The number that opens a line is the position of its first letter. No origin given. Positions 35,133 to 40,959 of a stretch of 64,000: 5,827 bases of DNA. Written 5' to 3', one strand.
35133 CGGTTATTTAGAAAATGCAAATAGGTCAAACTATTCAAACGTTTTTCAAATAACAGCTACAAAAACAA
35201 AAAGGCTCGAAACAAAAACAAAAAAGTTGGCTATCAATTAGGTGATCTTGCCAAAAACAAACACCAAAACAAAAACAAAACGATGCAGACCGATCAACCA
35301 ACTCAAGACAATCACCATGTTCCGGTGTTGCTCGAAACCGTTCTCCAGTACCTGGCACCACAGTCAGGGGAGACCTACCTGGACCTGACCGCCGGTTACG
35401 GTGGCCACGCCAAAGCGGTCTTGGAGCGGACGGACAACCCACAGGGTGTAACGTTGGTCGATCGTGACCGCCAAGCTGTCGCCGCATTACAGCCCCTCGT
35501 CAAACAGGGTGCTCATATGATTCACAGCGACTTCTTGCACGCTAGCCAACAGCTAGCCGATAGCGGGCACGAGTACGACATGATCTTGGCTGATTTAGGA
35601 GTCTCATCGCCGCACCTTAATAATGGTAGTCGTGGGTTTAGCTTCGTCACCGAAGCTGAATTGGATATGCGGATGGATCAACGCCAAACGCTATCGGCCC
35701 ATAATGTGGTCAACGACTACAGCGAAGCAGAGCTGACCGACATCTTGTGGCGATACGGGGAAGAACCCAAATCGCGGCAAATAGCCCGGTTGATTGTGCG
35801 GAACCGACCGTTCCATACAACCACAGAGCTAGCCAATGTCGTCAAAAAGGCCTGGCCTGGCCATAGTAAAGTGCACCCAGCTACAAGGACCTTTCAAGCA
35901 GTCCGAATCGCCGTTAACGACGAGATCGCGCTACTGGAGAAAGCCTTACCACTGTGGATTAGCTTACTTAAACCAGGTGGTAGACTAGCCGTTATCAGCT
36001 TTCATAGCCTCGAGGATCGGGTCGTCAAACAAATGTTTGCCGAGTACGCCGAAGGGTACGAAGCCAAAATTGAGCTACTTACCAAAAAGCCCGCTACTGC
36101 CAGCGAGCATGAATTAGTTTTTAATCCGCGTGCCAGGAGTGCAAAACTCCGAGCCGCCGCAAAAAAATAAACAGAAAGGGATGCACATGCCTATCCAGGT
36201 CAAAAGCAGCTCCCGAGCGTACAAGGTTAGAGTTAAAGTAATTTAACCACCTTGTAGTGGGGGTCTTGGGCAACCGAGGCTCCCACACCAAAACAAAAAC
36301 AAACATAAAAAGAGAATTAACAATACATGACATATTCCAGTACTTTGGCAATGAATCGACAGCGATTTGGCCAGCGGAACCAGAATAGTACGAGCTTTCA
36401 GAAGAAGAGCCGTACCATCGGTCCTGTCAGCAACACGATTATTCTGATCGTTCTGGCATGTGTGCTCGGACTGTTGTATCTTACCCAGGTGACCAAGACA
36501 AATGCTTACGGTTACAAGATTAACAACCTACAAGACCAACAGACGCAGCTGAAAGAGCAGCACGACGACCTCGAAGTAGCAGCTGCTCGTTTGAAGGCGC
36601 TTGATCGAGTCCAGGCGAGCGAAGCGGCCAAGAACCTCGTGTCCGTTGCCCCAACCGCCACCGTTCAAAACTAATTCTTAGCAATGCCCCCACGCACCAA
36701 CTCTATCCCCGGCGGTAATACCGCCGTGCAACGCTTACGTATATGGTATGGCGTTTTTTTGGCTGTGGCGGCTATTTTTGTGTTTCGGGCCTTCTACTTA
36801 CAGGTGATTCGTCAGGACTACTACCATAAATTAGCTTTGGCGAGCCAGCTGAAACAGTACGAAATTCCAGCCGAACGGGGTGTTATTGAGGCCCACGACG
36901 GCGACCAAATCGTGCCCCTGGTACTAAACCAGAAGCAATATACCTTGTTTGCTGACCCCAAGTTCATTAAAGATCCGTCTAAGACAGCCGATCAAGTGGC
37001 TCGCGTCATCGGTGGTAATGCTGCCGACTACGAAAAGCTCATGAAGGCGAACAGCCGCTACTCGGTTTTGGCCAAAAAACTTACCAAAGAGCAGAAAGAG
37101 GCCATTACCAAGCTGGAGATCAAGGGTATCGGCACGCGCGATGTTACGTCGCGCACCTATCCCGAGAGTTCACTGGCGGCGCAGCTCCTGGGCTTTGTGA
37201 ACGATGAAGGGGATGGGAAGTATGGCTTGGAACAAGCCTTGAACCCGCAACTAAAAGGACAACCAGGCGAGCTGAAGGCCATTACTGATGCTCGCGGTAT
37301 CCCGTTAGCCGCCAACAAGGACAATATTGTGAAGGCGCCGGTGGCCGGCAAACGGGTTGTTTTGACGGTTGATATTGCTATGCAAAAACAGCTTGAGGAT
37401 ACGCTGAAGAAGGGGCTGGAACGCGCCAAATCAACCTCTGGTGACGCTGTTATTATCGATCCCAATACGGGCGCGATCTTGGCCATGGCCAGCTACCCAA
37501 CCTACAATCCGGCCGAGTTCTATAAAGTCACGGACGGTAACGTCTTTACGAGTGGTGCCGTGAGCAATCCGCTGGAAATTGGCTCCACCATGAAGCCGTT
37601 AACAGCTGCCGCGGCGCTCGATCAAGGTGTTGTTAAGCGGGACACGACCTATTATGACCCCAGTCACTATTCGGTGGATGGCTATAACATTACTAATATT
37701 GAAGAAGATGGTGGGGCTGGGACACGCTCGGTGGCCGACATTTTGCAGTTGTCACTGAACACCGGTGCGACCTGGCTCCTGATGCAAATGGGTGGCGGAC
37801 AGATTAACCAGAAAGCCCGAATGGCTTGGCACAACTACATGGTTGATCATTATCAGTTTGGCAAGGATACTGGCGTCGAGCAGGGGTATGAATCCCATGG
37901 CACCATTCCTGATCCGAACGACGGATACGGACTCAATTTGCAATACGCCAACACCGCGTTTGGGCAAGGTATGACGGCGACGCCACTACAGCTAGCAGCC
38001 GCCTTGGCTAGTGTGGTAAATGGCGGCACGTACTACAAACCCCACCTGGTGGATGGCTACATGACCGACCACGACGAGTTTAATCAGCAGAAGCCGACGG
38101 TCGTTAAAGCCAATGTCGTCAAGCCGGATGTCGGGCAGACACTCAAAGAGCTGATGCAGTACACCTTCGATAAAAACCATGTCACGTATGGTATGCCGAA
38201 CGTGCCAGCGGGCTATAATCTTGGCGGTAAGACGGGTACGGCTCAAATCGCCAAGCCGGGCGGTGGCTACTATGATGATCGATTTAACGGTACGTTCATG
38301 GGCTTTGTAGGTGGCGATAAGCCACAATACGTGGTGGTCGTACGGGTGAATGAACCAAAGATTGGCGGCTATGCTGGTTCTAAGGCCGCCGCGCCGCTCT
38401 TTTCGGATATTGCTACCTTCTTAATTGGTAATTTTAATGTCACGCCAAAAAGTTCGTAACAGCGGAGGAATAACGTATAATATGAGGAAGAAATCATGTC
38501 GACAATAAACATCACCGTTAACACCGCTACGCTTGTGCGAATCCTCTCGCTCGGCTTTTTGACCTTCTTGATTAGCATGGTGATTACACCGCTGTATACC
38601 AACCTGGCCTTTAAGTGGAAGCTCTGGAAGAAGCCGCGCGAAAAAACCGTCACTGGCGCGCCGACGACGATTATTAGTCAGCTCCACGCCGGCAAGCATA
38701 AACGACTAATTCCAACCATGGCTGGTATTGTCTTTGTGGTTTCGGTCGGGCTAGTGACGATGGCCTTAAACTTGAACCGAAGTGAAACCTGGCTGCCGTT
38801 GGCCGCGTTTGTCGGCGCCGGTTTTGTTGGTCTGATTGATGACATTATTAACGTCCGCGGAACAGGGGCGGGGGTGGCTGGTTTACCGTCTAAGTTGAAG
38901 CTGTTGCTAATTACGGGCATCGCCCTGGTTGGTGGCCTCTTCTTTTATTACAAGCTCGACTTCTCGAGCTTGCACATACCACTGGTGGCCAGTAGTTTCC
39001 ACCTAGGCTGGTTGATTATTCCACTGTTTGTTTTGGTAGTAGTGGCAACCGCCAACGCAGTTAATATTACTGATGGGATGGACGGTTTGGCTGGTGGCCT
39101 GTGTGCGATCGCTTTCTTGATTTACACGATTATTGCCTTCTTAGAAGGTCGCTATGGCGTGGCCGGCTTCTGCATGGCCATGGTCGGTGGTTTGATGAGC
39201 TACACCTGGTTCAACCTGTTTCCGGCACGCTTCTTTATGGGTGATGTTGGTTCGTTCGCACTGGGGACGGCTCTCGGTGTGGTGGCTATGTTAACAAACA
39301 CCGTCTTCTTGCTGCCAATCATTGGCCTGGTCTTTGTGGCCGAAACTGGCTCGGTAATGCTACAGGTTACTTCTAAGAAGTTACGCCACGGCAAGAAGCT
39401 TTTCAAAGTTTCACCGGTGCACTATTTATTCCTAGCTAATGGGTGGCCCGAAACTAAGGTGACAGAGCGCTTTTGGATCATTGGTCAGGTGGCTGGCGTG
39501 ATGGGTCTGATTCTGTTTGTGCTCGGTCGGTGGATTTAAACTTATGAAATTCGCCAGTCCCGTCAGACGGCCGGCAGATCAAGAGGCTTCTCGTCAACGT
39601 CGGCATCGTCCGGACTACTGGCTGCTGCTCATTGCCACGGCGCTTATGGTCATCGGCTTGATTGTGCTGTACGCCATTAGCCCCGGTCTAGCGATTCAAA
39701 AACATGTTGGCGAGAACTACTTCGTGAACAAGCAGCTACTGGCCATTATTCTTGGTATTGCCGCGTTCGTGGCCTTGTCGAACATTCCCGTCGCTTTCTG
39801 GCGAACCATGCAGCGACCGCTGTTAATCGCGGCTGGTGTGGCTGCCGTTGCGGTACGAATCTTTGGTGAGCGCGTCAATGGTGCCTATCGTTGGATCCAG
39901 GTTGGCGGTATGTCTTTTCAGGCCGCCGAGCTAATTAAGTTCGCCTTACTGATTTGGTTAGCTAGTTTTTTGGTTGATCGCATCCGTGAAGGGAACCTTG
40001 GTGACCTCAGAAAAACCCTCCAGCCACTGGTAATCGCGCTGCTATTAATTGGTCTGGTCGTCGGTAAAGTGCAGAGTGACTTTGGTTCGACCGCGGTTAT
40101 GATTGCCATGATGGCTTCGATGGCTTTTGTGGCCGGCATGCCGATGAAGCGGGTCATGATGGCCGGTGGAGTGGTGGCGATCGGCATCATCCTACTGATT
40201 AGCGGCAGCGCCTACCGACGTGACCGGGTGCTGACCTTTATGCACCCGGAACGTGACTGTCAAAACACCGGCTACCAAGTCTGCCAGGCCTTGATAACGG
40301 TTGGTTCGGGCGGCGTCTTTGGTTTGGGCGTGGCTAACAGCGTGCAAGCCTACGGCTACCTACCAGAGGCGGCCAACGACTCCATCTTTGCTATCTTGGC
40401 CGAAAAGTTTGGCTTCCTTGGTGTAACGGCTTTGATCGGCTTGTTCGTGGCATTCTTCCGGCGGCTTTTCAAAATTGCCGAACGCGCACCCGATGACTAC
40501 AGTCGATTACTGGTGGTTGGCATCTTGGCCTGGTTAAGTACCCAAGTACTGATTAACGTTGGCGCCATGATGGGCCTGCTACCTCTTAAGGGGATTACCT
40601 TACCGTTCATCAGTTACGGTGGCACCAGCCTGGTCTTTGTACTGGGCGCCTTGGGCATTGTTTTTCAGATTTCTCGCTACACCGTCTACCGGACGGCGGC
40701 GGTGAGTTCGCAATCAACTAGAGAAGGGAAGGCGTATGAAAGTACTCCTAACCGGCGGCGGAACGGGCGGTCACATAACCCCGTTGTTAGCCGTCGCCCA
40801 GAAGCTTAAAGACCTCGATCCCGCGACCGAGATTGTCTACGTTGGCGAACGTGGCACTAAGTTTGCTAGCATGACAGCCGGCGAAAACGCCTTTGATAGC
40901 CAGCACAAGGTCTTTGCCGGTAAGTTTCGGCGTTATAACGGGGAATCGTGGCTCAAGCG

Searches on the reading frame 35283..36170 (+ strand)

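Call 66: search_protein_families(library=pfam, proteins=[window:35283-36170:+], max_evalue=0.00001)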
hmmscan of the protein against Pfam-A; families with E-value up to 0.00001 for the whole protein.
window:35283-36170:+ (295 aa): 2 families
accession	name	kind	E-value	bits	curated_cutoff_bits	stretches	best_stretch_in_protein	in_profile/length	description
PF01795.25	Methyltransf_5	-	3.1e-95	319.7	27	1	10-294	2-308/309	MraW methylase family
PF05175.20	MTS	-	6.4e-07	29.6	23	0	20-102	23-103/170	Methyltransferase small domain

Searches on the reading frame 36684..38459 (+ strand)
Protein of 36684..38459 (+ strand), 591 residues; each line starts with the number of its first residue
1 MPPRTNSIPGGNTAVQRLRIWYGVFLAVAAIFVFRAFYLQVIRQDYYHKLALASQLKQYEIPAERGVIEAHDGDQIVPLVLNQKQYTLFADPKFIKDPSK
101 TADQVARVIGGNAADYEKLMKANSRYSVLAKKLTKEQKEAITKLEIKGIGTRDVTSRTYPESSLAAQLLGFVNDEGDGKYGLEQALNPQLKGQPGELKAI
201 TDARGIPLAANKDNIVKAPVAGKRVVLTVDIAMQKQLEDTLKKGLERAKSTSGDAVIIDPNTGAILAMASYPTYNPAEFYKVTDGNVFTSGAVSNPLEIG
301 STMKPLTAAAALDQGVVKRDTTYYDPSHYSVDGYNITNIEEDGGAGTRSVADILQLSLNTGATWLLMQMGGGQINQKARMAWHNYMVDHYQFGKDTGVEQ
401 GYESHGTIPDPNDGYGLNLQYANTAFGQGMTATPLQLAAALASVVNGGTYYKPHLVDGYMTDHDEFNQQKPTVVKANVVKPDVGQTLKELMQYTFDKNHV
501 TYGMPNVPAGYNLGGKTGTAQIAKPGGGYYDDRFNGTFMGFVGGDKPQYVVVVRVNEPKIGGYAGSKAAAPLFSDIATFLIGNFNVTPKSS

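Call 66: search_protein_families(library=pfam, proteins=[window:36684-38459:+], max_evalue=0.00001)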
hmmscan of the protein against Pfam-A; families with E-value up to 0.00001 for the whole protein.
window:36684-38459:+ (591 aa): 2 families
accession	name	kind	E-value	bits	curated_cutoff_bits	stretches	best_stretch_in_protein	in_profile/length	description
PF00905.27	Transpeptidase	-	2.2e-59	201.5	22.1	1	255-576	3-297/299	Penicillin binding protein transpeptidase domain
PF03717.20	PBP_dimer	-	8.6e-15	56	24.4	1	61-207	2-175/180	Penicillin-binding Protein dimerisation domain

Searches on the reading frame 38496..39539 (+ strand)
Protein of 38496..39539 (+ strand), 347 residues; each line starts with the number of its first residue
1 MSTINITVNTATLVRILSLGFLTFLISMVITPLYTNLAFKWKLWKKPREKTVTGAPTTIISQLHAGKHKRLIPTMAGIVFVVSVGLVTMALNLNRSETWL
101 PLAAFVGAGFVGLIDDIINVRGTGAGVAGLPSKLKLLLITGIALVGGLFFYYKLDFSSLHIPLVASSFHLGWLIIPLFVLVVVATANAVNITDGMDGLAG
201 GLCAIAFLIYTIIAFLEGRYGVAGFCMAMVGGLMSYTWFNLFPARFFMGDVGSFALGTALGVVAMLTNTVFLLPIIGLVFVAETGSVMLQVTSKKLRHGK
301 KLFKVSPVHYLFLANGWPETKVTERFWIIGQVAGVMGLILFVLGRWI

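Call 11: search_protein_families(library=pfam, proteins=[window:38496-39539:+])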
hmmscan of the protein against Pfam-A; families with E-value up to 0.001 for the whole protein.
window:38496-39539:+ (347 aa): 1 family
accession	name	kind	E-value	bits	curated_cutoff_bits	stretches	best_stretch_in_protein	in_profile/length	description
PF00953.26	Glycos_transf_4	-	3.8e-32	111.9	27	1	101-266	4-158/160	Glycosyl transferase family 4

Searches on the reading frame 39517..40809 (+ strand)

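Call 11: search_protein_families(library=pfam, proteins=[window:39517-40809:+])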
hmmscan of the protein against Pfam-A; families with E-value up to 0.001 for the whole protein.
window:39517-40809:+ (430 aa): 1 family
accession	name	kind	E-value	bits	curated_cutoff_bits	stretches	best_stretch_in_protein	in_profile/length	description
PF01098.24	FTSW_RODA_SPOVE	-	1e-92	311.4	26.4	1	36-389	3-354/356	Cell cycle protein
